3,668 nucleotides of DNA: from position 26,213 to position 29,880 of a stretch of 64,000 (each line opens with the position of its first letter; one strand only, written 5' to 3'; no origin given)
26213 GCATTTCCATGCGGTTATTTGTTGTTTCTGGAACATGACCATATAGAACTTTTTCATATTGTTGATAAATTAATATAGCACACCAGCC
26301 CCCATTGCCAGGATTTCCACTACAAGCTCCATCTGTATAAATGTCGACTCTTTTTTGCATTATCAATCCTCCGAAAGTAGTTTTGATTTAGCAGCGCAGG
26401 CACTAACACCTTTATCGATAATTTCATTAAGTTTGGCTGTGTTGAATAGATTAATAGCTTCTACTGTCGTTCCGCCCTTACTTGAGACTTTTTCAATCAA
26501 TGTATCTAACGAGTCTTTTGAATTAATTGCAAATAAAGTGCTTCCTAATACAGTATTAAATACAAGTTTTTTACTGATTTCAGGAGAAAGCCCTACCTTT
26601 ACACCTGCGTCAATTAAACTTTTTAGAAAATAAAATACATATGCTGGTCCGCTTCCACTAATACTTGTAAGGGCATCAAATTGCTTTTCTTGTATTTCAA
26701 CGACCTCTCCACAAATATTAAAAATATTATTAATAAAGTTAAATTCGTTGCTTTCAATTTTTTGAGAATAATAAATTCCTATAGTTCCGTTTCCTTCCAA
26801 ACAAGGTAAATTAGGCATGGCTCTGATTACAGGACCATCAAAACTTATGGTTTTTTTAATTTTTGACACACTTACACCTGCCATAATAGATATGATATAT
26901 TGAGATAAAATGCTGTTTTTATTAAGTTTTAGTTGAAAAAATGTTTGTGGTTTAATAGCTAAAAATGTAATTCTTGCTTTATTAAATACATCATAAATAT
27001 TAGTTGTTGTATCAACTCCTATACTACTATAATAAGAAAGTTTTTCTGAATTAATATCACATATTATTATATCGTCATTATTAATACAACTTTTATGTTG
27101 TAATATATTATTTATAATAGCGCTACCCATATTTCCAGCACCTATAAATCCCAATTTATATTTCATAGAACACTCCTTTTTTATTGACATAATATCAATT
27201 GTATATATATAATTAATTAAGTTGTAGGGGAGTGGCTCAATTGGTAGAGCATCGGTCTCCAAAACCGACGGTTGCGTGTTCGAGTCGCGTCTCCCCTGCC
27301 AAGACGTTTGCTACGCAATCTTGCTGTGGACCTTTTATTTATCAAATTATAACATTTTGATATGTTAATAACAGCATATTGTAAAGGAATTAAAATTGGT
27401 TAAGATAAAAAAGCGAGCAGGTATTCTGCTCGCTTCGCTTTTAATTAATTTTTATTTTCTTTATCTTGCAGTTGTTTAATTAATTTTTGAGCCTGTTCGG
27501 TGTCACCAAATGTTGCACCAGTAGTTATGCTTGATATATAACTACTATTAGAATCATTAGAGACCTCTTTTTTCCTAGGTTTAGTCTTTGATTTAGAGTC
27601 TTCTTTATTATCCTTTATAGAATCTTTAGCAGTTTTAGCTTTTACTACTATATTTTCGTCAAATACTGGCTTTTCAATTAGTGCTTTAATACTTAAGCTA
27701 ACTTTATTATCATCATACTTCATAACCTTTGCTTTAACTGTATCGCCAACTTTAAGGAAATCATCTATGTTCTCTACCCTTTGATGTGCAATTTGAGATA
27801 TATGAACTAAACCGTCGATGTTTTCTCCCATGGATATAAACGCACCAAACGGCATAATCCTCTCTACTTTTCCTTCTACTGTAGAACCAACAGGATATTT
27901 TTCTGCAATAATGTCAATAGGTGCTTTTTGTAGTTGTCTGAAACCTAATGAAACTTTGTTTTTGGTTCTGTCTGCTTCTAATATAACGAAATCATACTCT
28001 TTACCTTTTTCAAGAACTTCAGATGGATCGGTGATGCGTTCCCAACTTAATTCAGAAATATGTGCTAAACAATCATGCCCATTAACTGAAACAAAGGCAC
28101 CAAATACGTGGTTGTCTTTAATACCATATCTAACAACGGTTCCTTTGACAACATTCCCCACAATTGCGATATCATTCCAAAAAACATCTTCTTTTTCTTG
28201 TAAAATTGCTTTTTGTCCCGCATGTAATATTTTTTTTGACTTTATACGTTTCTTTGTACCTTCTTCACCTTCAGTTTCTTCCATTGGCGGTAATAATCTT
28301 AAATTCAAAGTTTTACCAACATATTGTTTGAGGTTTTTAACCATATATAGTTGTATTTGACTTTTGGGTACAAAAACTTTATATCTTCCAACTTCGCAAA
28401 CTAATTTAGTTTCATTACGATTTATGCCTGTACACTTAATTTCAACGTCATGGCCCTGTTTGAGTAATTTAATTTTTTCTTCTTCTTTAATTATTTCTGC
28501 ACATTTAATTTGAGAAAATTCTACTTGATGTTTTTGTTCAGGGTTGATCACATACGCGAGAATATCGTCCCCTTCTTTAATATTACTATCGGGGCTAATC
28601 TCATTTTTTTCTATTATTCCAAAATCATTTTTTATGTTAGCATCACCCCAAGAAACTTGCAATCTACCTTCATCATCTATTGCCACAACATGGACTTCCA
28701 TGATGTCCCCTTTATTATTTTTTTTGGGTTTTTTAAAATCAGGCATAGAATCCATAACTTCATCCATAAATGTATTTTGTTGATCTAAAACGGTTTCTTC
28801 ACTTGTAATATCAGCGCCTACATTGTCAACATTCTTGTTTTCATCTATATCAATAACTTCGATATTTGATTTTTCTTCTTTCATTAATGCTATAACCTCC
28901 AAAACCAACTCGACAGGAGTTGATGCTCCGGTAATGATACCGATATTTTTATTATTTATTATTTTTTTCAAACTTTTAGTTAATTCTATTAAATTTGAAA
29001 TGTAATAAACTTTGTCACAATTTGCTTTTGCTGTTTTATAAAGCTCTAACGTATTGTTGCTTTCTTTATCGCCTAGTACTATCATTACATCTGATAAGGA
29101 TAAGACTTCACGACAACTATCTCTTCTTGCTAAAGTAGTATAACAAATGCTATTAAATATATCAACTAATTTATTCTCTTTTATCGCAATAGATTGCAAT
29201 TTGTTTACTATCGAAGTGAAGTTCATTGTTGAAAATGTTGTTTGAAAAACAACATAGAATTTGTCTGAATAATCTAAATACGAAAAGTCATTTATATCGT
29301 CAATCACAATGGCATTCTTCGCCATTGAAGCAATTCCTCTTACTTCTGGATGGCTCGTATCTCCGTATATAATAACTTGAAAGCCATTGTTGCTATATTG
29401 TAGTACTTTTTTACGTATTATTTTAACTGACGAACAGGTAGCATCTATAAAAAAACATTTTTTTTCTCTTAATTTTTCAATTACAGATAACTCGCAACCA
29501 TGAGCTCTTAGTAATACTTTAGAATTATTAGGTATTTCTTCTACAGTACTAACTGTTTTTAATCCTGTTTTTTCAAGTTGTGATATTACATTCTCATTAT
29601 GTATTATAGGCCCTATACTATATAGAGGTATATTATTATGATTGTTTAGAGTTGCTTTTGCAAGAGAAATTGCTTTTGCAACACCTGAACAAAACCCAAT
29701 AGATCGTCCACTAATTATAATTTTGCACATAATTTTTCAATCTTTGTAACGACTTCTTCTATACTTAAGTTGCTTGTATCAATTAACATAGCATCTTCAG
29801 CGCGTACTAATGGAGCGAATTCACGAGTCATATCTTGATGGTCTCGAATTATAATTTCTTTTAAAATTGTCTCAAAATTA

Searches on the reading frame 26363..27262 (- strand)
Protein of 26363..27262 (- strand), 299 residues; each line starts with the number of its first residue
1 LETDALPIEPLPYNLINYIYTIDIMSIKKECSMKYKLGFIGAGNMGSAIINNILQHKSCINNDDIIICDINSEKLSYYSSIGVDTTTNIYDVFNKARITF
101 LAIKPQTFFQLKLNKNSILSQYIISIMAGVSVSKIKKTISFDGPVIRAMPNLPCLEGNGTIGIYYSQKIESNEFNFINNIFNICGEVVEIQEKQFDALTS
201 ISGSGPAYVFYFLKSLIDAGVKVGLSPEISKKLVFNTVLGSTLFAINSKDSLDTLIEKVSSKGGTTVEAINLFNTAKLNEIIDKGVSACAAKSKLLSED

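Call 76: search_protein_families(library=pfam, proteins=[window:26363-27262:-], max_evalue=0.00001)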
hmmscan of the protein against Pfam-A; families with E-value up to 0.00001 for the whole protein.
window:26363-27262:- (299 aa): 2 families
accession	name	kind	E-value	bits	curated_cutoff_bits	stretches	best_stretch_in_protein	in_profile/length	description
PF14748.11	P5CR_dimer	-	5.2e-30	104.3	25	1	192-294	1-103/105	Pyrroline-5-carboxylate reductase dimerisation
PF03807.23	F420_oxidored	-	8.5e-11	42.8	21.6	1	36-129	1-94/94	NADP oxidoreductase coenzyme F420-dependent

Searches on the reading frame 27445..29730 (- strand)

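Call 9: search_protein_families(library=pfam, proteins=[window:27445-29730:-], max_evalue=0.00001)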
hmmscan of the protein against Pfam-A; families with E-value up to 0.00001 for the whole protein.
window:27445-29730:- (761 aa): 3 families
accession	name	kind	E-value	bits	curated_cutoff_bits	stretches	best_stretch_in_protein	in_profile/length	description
PF02401.23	LYTB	-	2.1e-71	240.8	24.5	1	6-283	2-266/267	LytB protein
PF00575.29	S1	-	4.8e-34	117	22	2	612-682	2-74/74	S1 RNA binding domain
PF23459.1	S1_RRP5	-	1.1e-06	29.6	27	0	615-680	4-71/72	RRP5 S1 domain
